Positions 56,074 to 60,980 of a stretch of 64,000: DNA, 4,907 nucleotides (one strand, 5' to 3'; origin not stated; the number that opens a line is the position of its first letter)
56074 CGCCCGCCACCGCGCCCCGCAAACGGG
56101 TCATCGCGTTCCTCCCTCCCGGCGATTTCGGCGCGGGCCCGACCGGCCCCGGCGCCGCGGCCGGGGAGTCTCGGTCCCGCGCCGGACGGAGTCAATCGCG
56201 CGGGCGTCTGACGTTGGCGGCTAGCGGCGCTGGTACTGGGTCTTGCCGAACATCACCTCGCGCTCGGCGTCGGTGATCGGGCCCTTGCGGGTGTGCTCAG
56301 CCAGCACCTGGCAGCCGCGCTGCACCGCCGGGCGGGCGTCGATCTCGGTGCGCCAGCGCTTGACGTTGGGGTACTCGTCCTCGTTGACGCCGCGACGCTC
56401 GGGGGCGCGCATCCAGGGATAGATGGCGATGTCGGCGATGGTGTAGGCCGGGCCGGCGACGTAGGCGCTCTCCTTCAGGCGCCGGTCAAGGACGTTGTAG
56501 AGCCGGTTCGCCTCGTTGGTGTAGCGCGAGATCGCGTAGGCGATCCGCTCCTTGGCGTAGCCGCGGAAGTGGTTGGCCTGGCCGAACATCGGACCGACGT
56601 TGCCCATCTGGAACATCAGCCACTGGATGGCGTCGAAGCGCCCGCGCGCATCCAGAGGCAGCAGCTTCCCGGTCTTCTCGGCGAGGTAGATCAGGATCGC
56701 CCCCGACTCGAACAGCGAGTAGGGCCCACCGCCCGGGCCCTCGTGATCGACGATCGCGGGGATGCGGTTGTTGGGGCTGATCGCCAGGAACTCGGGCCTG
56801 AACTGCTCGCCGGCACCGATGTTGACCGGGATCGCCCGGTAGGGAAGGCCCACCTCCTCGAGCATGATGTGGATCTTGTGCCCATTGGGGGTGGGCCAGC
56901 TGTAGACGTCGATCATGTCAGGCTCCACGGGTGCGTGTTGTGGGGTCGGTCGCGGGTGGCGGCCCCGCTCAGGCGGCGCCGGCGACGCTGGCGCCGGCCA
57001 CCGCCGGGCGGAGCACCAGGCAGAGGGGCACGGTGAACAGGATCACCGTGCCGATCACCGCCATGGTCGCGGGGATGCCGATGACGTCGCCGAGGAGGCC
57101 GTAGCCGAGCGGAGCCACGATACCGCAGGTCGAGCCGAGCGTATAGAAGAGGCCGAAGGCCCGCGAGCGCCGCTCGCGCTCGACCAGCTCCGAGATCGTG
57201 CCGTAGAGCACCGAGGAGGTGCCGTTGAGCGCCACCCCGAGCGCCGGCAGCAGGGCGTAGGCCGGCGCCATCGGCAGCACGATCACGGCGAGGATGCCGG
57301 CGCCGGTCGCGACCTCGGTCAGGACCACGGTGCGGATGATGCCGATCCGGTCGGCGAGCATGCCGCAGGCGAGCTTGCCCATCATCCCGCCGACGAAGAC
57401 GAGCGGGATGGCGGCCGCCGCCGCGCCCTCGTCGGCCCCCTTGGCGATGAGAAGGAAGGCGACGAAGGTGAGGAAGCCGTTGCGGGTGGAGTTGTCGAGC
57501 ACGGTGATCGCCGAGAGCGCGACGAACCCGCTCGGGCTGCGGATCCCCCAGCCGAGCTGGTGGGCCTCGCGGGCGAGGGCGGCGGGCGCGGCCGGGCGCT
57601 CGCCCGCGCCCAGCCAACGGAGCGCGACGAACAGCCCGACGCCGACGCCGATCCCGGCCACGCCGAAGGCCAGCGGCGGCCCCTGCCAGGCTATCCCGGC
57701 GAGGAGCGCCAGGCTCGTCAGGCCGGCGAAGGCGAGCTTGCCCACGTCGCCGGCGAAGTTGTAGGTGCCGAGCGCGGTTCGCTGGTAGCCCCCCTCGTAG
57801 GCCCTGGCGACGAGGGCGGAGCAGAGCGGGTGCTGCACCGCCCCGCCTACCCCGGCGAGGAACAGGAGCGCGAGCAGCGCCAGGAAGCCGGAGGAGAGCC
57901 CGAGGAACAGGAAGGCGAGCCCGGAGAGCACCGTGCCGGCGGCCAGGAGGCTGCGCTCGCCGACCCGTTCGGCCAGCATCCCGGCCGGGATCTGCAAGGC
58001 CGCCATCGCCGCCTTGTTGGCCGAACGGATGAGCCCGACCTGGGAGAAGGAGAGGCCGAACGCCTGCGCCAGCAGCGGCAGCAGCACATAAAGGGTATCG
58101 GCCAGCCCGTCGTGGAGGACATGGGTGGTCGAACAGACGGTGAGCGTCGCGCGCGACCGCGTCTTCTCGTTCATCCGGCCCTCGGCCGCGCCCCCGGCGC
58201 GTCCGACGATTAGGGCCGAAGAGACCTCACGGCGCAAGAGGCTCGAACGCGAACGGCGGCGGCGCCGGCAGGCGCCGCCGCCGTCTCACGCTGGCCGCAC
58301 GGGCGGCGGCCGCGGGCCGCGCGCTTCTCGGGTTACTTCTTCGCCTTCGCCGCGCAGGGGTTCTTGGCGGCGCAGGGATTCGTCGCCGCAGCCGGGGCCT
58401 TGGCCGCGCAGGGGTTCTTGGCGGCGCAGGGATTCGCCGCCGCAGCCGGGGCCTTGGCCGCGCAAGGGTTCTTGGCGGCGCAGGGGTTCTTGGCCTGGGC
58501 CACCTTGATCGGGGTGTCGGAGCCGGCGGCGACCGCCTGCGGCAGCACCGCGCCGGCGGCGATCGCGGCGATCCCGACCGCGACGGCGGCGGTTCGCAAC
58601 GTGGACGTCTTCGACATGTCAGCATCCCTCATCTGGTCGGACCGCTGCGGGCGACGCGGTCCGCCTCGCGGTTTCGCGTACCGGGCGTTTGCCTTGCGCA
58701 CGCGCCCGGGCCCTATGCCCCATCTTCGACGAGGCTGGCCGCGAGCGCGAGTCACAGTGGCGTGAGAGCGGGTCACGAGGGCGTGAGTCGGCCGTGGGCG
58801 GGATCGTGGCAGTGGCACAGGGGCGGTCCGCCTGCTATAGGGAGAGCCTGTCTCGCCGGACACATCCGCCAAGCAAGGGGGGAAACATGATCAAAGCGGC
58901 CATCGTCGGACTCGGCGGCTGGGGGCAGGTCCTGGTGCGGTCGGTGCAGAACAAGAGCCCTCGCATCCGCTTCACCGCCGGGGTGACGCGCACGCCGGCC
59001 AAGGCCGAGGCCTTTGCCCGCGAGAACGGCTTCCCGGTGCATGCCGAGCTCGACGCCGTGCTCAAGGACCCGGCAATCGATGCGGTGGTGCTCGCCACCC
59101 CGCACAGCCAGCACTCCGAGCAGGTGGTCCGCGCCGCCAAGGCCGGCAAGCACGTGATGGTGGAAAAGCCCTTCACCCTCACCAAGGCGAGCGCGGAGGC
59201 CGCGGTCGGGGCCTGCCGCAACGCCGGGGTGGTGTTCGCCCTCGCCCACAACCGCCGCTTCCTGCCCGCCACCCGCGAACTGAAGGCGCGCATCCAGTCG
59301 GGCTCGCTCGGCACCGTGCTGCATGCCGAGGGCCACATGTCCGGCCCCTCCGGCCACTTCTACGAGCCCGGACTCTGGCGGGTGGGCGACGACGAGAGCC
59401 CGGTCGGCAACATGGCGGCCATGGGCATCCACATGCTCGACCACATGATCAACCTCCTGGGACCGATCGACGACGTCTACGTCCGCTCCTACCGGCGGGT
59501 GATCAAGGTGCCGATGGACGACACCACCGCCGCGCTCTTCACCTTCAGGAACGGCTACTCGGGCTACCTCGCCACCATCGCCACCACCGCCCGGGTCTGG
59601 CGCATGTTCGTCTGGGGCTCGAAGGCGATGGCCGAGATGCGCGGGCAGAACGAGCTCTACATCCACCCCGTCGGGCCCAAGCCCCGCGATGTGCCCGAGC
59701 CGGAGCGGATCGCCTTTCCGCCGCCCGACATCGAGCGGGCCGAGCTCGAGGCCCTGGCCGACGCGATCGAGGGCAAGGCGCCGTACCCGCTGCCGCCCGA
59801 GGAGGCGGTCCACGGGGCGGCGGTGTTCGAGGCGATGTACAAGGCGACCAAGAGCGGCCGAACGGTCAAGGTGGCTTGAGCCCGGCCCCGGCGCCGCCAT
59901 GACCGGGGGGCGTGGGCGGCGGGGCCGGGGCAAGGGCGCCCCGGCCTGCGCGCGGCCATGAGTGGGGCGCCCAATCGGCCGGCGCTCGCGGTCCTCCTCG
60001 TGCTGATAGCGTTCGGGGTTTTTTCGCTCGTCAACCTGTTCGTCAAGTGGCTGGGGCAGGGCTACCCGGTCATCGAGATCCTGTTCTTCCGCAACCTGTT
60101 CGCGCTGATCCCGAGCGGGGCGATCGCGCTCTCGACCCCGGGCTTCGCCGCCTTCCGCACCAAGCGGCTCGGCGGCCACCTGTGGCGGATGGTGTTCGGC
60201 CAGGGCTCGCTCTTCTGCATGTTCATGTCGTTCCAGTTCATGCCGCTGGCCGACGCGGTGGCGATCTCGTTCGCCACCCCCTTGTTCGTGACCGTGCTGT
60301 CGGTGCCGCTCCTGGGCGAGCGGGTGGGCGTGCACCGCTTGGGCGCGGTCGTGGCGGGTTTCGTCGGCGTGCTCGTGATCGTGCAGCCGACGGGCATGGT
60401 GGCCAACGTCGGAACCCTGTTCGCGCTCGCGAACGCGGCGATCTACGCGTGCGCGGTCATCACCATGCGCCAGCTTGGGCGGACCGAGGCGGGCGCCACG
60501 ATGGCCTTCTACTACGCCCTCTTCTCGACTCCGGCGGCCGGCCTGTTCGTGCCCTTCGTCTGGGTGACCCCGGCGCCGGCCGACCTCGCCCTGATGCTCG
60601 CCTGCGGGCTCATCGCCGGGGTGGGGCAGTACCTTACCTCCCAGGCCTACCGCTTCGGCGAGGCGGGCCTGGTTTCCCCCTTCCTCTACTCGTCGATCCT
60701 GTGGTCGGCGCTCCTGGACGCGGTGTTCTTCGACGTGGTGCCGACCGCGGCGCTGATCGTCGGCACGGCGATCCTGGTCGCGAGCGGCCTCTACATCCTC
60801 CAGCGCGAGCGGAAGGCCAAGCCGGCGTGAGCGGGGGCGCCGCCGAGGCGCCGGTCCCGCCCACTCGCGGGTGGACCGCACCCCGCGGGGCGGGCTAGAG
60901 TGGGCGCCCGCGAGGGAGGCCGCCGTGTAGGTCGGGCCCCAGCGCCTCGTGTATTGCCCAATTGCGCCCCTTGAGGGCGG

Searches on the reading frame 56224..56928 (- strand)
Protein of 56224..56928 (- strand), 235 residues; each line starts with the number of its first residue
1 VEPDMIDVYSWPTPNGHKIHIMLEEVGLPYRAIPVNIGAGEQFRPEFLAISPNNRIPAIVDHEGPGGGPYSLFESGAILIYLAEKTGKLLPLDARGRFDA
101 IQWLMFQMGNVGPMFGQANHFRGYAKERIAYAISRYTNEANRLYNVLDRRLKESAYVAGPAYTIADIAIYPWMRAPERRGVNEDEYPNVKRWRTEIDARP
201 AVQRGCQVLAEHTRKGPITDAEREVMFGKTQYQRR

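Call 4: search_protein_families(library=ncbifam, proteins=[window:56224-56928:-], max_evalue=0.1)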
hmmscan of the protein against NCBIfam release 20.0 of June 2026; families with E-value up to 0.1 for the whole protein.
window:56224-56928:- (235 aa): 6 families
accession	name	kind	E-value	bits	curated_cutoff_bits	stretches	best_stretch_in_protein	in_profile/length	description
NF010579.0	PRK13972.1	equivalog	3.3e-72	242.4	332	1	5-204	1-201/215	GSH-dependent disulfide bond oxidoreductase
NF008731.0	PRK11752.1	equivalog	3.1e-57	194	325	1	6-212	45-262/287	glutathione-dependent disulfide-bond oxidoreductase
TIGR01262.1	maiA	equivalog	5.8e-16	58.7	171.05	1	15-205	10-202/211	maleylacetoacetate isomerase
NF007831.0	PRK10542.1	equivalog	9.3e-11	41.6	198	1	19-205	14-194/201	glutathione transferase GstA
NF050814.1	FtsZBindFzlA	equivalog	1.5e-06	28.2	300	1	9-202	8-206/228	FtsZ-binding protein FzlA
NF011693.0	PRK15113.1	equivalog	3.4e-06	26.9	150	1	17-204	20-204/214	glutathione transferase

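Call 5: search_protein_families(library=pfam, proteins=[window:56224-56928:-], max_evalue=0.1)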
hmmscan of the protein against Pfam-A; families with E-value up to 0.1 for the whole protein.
window:56224-56928:- (235 aa): 6 families
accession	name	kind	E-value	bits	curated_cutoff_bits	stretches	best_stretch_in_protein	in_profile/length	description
PF02798.26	GST_N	-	8.4e-15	55.3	20.9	1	7-84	4-76/76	Glutathione S-transferase, N-terminal domain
PF13409.12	GST_N_2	-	7.9e-13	49.3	25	1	14-84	3-69/70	Glutathione S-transferase, N-terminal domain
PF00043.30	GST_C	-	1.5e-10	41.6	20.7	1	139-200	30-93/93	Glutathione S-transferase, C-terminal domain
PF13417.12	GST_N_3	-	1.9e-09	38.2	22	1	9-86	2-71/75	Glutathione S-transferase, N-terminal domain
PF13410.11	GST_C_2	-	4e-06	27.3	24.9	1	132-193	3-67/69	Glutathione S-transferase, C-terminal domain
PF14497.11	GST_C_3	-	2e-05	25.2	21.6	1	136-203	27-98/104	Glutathione S-transferase, C-terminal domain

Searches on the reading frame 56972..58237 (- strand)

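Call 4: search_protein_families(library=ncbifam, proteins=[window:56972-58237:-], max_evalue=0.1)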
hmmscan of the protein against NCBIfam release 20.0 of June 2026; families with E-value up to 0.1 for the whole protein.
window:56972-58237:- (422 aa): 29 families (the best 25 are shown)
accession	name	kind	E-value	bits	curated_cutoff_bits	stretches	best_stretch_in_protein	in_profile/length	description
TIGR00881.1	2A0104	subfamily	1.2e-21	77.2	407.75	2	49-206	14-169/379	phosphoglycerate transporter protein PgtP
TIGR00895.1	2A0115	subfamily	8.4e-19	67.7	418.55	2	24-196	10-179/398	aromatic acid/H+ symport family MFS transporter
TIGR00893.1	2A0114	subfamily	2.1e-14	53.3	395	2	56-205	20-168/399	D-galactonate transporter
NF002982.0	PRK03699.1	equivalog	2.9e-09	36.5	221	1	27-408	4-377/395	MFS transporter TsgA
NF008586.0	PRK11551.1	equivalog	6.9e-09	35.2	410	1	22-382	7-367/406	3-(3-hydroxy-phenyl)propionate transporter MhpT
TIGR00890.1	2A0111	subfamily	1.9e-08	33.7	374.85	2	45-135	18-108/377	oxalate/formate antiport family MFS transporter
TIGR00886.1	2A0108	subfamily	5.9e-07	28.9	311.7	1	52-198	23-173/368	NarK family nitrate/nitrite MFS transporter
NF049980.1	SfMCT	equivalog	6.4e-07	28.4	320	2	56-131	28-104/378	L-lactate MFS transporter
TIGR00896.1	CynX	subfamily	3.7e-06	26.3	406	1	52-384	22-347/355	CynX/NimT family MFS transporter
NF053517.1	HbztTptrPcaK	equivalog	5.5e-06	25.6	770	1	39-196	27-184/437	4-hydroxybenzoate transporter PcaK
TIGR00712.1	glpT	equivalog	6.7e-06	25.4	632.55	1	53-199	52-201/440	glycerol-3-phosphate transporter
TIGR00897.2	2A0118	subfamily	1.4e-05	24.2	375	1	52-327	30-316/401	RbtT/DalT/CsbX family MFS transporter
NF008661.1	PRK11663.1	subfamily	3.1e-05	23.2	564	1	51-206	51-205/439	MFS transporter family glucose-6-phosphate receptor UhpC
TIGR00711.1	efflux_EmrB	subfamily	3.5e-05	22.7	230.2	1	50-158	22-130/485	DHA2 family efflux MFS transporter permease subunit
TIGR00880.1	2_A_01_02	superfamily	4.5e-05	23.6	131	1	78-209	7-138/141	multidrug resistance protein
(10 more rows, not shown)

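Call 5: search_protein_families(library=pfam, proteins=[window:56972-58237:-], max_evalue=0.1)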
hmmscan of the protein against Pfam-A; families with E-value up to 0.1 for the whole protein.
window:56972-58237:- (422 aa): 4 families
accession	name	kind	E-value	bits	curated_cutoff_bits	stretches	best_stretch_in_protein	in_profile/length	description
PF07690.21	MFS_1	-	5.4e-33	114.8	33.4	2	47-329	13-298/347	Major Facilitator Superfamily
PF06779.20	MFS_4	-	0.012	15.5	26.3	1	51-401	14-357/364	Uncharacterised MFS-type transporter YbfB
PF03137.26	OATP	-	0.012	14.3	25.8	0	52-114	23-85/545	Organic Anion Transporter Polypeptide (OATP) family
PF08222.17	HTH_CodY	-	0.075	13.1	27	0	287-308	3-24/61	CodY helix-turn-helix domain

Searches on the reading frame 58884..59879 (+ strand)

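Call 4: search_protein_families(library=ncbifam, proteins=[window:58884-59879:+], max_evalue=0.1)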
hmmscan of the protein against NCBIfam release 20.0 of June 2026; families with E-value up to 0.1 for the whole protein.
window:58884-59879:+ (331 aa): 18 families
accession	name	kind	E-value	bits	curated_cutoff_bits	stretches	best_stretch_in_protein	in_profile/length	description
TIGR04380.1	myo_inos_iolG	equivalog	1.8e-30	105.9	355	1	2-329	1-330/330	inositol 2-dehydrogenase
NF052479.1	LevoglcsnDh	equivalog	1.4e-22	80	650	1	41-214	49-224/386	levoglucosan dehydrogenase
NF041392.1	XylDh_Gfo6_Halo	equivalog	2.6e-21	75.8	350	1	2-328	16-348/350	D-xylose 1-dehydrogenase Gfo6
NF008607.0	PRK11579.1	subfamily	7e-21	74.6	330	1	48-197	48-194/346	oxidoreductase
NF007574.0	PRK10206.1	equivalog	2.1e-20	73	352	1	48-219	49-215/345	oxidoreductase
NF040723.1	UDP-GlcNAcDh_Arch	equivalog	2.7e-19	69.8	450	1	3-252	1-237/302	UDP-N-acetylglucosamine 3-dehydrogenase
NF052679.1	InsChiInosDhIolG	equivalog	8.6e-10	38.1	540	1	3-146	3-149/343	bifunctional inositol 2-dehydrogenase/D-chiro-inositol 1-dehydrogenase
NF058563.1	BT_2159_fam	equivalog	1.8e-08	33.8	650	1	3-145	1-143/350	disaccharide 3-dehydrogenase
NF058561.1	BT_2158_fam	equivalog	3.4e-06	25.9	750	1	63-150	95-182/487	glycoside 3-dehydrogenase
NF009825.0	PRK13302.1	equivalog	0.00015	21.3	253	1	3-94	7-97/271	aspartate dehydrogenase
NF003995.0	PRK05472.2-4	subfamily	0.0096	15.5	126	1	3-88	84-169/213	redox-sensing transcriptional repressor Rex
TIGR03215.1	ac_ald_DH_ac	equivalog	0.019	14.3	282.25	1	3-92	2-92/285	acetaldehyde dehydrogenase (acetylating)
NF009830.0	PRK13304.1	equivalog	0.026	14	267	1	2-93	1-90/265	aspartate dehydrogenase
NF005969.0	PRK08057.1-3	equivalog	0.046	13.1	302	1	7-93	5-90/243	cobalt-precorrin-6A reductase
NF004976.0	PRK06349.1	subfamily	0.048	12.7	205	1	2-92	4-102/430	homoserine dehydrogenase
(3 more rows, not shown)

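Call 5: search_protein_families(library=pfam, proteins=[window:58884-59879:+], max_evalue=0.1)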
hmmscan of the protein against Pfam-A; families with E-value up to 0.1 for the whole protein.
window:58884-59879:+ (331 aa): 7 families
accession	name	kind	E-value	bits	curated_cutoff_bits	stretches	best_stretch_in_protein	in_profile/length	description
PF01408.29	GFO_IDH_MocA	-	3.7e-26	92.6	24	1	3-121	1-119/120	Oxidoreductase family, NAD-binding Rossmann fold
PF22725.1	GFO_IDH_MocA_C3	-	2.5e-17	63.5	27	1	131-250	2-123/124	GFO/IDH/MocA C-terminal domain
PF02894.22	GFO_IDH_MocA_C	-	5.7e-14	52.9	22.9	1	134-330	1-218/218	Oxidoreductase family, C-terminal alpha/beta domain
PF03447.22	NAD_binding_3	-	0.00014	22.9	24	1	9-93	1-87/116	Homoserine dehydrogenase, NAD binding domain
PF02629.25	CoA_binding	-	0.00093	20.3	22.3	1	3-90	4-89/97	CoA binding domain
PF03807.23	F420_oxidored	-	0.0022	19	21.6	1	5-84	2-79/94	NADP oxidoreductase coenzyme F420-dependent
PF01118.30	Semialdhyde_dh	-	0.0027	18.6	26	1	4-91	1-93/121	Semialdehyde dehydrogenase, NAD binding domain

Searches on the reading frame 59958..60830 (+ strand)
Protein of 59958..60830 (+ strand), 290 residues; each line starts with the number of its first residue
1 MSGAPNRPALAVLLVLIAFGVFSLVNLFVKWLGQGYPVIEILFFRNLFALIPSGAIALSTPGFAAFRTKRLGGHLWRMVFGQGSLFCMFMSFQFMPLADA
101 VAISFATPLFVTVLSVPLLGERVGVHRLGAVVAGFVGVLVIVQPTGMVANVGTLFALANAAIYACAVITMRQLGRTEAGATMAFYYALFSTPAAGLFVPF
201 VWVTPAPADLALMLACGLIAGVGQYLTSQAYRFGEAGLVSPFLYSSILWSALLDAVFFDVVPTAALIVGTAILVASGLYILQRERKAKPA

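Call 4: search_protein_families(library=ncbifam, proteins=[window:59958-60830:+], max_evalue=0.1)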
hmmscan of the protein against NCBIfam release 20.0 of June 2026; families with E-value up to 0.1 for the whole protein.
window:59958-60830:+ (290 aa): 3 families
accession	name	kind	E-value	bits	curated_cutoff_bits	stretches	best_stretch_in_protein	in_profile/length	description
NF050091.1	ArAmAcExpYddG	equivalog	1.4e-05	24.8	300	1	78-277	68-278/285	aromatic amino acid exporter YddG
NF007823.0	PRK10532.1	equivalog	1.4e-05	24.4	354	1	83-200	83-193/295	threonine/homoserine exporter RhtA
TIGR00950.1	2A78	equivalog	0.00021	20.8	230.2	1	86-275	62-261/264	carboxylate/amino acid/amine transporter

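Call 5: search_protein_families(library=pfam, proteins=[window:59958-60830:+], max_evalue=0.1)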
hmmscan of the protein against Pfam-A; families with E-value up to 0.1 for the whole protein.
window:59958-60830:+ (290 aa): 1 family
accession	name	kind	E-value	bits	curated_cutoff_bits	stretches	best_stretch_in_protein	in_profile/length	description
PF00892.27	EamA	-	4.5e-21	76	28.2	2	10-142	2-134/135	EamA-like transporter family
